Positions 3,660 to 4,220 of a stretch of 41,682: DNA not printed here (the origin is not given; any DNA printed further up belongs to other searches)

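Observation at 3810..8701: Stripped-down type VIIb secretion core: a two-gene essC-yukD operon without recognisable EssA, EssB, EsaA or canonical EsxA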

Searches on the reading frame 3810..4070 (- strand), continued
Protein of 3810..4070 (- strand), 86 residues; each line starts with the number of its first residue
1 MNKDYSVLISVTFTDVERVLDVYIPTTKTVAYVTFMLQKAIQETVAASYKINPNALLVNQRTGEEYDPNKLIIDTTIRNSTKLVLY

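Call 62: find_encoding_contigs(protein=P0246, flank=10000, max_places=1)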
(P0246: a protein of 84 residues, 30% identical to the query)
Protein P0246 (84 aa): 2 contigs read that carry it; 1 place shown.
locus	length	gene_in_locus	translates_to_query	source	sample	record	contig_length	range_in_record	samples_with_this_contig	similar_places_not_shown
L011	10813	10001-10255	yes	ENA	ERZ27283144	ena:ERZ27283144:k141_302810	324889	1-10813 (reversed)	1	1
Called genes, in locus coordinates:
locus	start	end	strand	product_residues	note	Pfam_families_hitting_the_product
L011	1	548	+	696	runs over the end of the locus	PF08206:OB_RNB, PF17876:CSD2, PF00773:RNB, PF00575:S1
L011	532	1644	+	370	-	PF09587:PGA_cap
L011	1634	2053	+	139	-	PF01668:SmpB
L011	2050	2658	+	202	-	PF02698:DUF218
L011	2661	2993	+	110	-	-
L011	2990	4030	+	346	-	-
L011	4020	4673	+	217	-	-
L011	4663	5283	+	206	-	-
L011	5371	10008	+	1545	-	PF00498:FHA, PF01580:FtsK_SpoIIIE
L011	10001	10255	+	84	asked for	-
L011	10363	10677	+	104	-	PF06013:WXG100 (weak)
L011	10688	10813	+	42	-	?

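Call 63: find_encoding_contigs(protein=P0207, flank=10000, max_places=1)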
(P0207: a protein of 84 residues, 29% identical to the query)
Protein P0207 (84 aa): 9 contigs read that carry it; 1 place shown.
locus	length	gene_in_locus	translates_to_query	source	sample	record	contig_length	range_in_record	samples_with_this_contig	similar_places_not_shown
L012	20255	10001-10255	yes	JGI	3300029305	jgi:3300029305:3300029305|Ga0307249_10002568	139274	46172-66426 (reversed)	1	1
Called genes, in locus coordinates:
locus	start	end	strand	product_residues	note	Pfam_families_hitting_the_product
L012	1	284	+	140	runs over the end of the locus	PF22817:ApeP-like (weak), PF07977:FabA, PF22818:ApeI-like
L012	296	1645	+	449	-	PF00289:Biotin_carb_N, PF01071:GARS_A (weak), PF08443:RimK, PF02222:ATP-grasp, PF02786:CPSase_L_D2, PF07478:Dala_Dala_lig_C, PF02785:Biotin_carb_C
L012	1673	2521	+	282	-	PF17848:Zn_ribbon_ACC, PF01039:Carboxyl_trans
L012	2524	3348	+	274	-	PF03255:ACCA, PF01039:Carboxyl_trans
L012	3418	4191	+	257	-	PF00106:adh_short, PF13561:adh_short_C2, PF12241:Enoyl_reductase (faint)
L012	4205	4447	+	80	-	PF00550:PP-binding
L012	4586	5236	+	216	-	PF06013:WXG100 (faint)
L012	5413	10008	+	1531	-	PF00498:FHA, PF01580:FtsK_SpoIIIE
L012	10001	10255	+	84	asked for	-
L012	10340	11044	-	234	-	PF01171:ATP_bind_3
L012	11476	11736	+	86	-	PF00381:PTS-HPr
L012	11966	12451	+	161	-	PF00383:dCMP_cyt_deam_1, PF14437:MafB19-deam, PF14439:Bd3614-deam (weak)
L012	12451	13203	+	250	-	-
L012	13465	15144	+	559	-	PF13177:DNA_pol3_delta2, PF00004:AAA, PF22608:DNAX_ATPase_lid (weak), PF12169:DNA_pol3_gamma3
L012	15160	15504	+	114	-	PF02575:YbaB_DNA_bd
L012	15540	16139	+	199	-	PF21176:RecR_HhH, PF02132:RecR_ZnF, PF13662:Toprim_4, PF01751:Toprim, PF21175:RecR_C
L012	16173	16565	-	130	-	PF00534:Glycos_transf_1, PF04101:Glyco_tran_28_C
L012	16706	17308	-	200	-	PF06925:MGDG_synth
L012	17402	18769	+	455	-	PF20769:YPEB_N, PF14620:YPEB_PepSY1-2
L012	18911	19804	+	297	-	PF00226:DnaJ, PF01556:DnaJ_C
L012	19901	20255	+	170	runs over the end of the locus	-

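Call 64: search_protein_families(library=ncbifam, max_evalue=0.1, proteins=[L010:11601-14720:-, L010:10351-11328:+, L010:11354-11584:-, L012:4586-5236:+, L008:1111-3375:+, L011:2990-4030:+, L011:4020-4673:+, L011:4663-5283:+, L011:2661-2993:+])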
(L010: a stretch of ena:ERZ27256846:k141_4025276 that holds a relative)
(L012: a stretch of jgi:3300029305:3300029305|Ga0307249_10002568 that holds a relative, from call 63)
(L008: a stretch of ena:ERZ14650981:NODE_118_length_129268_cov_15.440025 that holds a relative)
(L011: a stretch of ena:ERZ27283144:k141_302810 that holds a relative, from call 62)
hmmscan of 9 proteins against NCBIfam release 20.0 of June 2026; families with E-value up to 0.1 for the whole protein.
L010:11601-14720:- (1039 aa): 4 families
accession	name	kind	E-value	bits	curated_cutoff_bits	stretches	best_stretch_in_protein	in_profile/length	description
NF003997.2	PRK05473.1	equivalog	0.024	15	91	0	964-1012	17-63/81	IreB family regulatory phosphoprotein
TIGR04003.1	rSAM_BssD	equivalog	0.072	12.2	496.45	0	84-217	121-256/314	[benzylsuccinate synthase]-activating enzyme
NF041324.1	Bacteroid_MobA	subfamily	0.082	12.9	150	0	882-918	66-102/131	conjugal transfer protein MobA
NF047520.1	trans_act_CidR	equivalog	0.091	11.9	415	0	123-220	32-125/292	cidABC operon transcriptional activator CidR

L010:10351-11328:+ (325 aa): 2 families
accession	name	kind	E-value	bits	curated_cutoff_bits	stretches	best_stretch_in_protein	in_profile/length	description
NF041499.3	MobP3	subfamily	0.0091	15.6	150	1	107-239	177-290/315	MobP3 family relaxase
NF006217.0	PRK08343.1-3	equivalog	0.02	13.5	491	1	83-190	110-212/544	preprotein translocase subunit SecD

L010:11354-11584:- (76 aa): 1 family
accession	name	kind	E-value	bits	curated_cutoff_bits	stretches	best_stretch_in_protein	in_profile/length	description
NF040980.1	Ve_Inv_Crono_N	equivalog_domain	0.099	11.6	710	0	4-42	219-256/350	inverse autotransporter invasin Inv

L012:4586-5236:+ (216 aa): 4 families
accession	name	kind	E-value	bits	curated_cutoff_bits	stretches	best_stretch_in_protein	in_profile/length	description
TIGR03930.1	WXG100_ESAT6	subfamily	7.3e-07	29.3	44.85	1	18-98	4-83/90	WXG100 family type VII secretion target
NF035934.1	ESAT6_2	subfamily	0.0026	18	100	0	16-76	3-63/96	pore-forming ESAT-6 family protein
TIGR03545.1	TIGR03545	subfamily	0.0092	14.6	173.35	1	150-213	213-273/556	TIGR03545 family protein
NF052612.1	sll0565_fam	equivalog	0.028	14.8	50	0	28-63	62-94/106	sll0565 family protein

L008:1111-3375:+ (754 aa): 1 family
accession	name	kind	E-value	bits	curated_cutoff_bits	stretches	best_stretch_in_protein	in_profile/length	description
NF002996.0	PRK03760.1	equivalog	0.078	12.9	146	0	166-222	17-78/121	hypothetical protein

L011:2990-4030:+ (346 aa): 1 family
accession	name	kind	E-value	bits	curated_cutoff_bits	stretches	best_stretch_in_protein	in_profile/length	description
TIGR02747.1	TraV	equivalog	0.063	14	44.75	1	69-159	5-97/145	type IV conjugative transfer system lipoprotein TraV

L011:4020-4673:+ (217 aa): 4 families
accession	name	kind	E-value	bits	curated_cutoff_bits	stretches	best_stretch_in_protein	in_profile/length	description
NF038215.1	acineto_lipo_PV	hypoth_equivalog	0.0039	16.9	33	1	4-27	2-25/55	NF038215 family lipoprotein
NF041193.1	lipo_SP0191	subfamily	0.018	15.1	75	1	4-40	2-38/190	SP0191 family lipoprotein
NF011875.1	PRK15348.1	equivalog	0.028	14.1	260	0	1-23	1-22/249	EscJ/YscJ/HrcJ family type III secretion inner membrane ring protein SsaJ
NF046003.1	DxFTY_mem_plasm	subfamily_domain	0.096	13.2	60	0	8-33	17-42/130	DxFTY motif-containing membrane protein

L011:4663-5283:+ (206 aa): 0 families

L011:2661-2993:+ (110 aa): 2 families
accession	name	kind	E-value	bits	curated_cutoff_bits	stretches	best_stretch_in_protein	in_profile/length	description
NF045889.1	ICE_Mbov_0396_TM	equivalog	0.016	14.7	70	1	19-83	55-123/306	Mbov_0396 family ICE element transmembrane protein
NF038270.1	membran_MsaC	subfamily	0.05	13.3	45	1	64-100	30-66/130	Msa family membrane protein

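Call 84: find_encoding_contigs(protein=P0243, flank=10000, max_places=1)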
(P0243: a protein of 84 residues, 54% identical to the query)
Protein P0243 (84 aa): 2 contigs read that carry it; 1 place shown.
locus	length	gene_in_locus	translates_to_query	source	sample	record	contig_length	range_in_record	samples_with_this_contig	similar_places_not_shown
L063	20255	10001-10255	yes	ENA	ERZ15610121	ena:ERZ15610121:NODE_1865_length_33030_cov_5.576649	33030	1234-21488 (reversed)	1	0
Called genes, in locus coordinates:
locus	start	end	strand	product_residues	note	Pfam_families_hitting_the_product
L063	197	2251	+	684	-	PF00155:Aminotran_1_2, PF00583:Acetyltransf_1, PF13673:Acetyltransf_10 (weak), PF13508:Acetyltransf_7, PF08445:FR47 (weak)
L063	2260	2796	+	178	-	-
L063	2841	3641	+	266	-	PF04055:Radical_SAM, PF13186:SPASM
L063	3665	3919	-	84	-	-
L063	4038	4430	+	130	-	-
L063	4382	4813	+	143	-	-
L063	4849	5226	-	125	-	-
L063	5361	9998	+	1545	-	PF01580:FtsK_SpoIIIE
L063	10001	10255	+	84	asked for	-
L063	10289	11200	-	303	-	PF01476:LysM (weak)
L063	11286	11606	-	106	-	-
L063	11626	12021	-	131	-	-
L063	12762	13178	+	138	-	-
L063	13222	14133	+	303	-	PF18936:DUF5684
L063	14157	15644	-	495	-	PF12799:LRR_4 (faint), PF01841:Transglut_core (weak)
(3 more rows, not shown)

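Call 85: find_encoding_contigs(protein=P0195, flank=10000, max_places=1)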
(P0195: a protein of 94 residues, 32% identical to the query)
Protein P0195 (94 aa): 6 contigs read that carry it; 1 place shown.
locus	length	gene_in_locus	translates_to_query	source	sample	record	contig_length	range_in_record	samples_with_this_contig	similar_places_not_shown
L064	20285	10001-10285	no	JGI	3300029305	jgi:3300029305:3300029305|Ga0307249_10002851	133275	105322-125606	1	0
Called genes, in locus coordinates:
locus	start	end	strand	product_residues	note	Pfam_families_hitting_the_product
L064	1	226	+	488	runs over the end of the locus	-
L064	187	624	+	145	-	-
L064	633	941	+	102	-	PF05987:DUF898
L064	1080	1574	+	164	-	PF01467:CTP_transf_like (weak)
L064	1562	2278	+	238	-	PF04973:NMN_transporter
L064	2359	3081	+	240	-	-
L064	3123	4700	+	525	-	-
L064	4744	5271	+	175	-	PF18936:DUF5684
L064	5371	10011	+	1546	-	PF00498:FHA, PF01580:FtsK_SpoIIIE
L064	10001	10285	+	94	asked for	-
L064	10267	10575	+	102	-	-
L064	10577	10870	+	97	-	-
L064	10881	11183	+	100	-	-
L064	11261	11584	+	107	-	-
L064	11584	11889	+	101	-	-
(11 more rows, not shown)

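Call 86: find_encoding_contigs(protein=P0225, flank=10000, max_places=1)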
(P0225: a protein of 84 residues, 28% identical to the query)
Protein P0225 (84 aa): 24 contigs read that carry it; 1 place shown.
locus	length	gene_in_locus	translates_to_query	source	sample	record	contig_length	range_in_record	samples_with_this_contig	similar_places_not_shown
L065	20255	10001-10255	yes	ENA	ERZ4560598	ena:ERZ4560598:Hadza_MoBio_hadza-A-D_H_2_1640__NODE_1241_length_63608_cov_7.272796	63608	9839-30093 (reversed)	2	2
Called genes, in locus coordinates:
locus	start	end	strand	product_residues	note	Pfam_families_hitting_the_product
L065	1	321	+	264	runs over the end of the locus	PF00005:ABC_tran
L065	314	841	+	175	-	-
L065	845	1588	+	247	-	PF01416:PseudoU_synth_1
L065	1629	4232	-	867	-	PF00690:Cation_ATPase_N, PF00122:E1-E2_ATPase, PF00702:Hydrolase, PF13246:Cation_ATPase, PF00689:Cation_ATPase_C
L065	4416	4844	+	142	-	PF00572:Ribosomal_L13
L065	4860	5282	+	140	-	PF00380:Ribosomal_S9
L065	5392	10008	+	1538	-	PF01580:FtsK_SpoIIIE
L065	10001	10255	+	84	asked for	-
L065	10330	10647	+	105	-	-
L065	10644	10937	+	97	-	-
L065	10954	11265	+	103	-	-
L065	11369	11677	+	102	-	-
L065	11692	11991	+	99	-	-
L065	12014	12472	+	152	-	-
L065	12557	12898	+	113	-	-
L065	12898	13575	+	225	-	-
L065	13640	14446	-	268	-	PF02535:Zip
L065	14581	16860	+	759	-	PF17802:SpaA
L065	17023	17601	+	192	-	PF04203:Sortase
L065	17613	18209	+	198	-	-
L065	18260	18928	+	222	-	PF01520:Amidase_3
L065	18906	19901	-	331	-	-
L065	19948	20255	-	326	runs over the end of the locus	PF00882:Zn_dep_PLPC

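Call 89: find_encoding_contigs(protein=P0001, flank=10000, max_places=2)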
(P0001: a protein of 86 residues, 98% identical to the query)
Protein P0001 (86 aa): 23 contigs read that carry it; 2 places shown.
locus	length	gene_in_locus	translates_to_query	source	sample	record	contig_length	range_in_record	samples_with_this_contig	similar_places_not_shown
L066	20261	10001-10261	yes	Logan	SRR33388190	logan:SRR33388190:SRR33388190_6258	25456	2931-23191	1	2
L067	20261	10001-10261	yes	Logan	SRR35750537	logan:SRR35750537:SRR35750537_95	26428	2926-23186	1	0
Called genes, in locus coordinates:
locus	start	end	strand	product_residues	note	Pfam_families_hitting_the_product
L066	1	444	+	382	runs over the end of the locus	-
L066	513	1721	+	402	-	-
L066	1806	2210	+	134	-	-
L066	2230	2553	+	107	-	-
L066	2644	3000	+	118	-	-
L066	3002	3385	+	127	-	-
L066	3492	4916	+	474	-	-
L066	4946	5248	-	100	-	-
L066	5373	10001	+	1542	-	PF00498:FHA (faint), PF01580:FtsK_SpoIIIE, PF13401:AAA_22 (faint), PF01580:FtsK_SpoIIIE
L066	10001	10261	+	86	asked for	-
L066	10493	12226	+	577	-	PF00664:ABC_membrane, PF02463:SMC_N, PF00005:ABC_tran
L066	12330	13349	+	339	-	-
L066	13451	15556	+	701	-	PF01751:Toprim, PF01131:Topoisom_bac, PF13342:Toprim_Crpt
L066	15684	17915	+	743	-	PF02901:PFL-like, PF01228:Gly_radical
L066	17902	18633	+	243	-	PF13353:Fer4_12, PF04055:Radical_SAM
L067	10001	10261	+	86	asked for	-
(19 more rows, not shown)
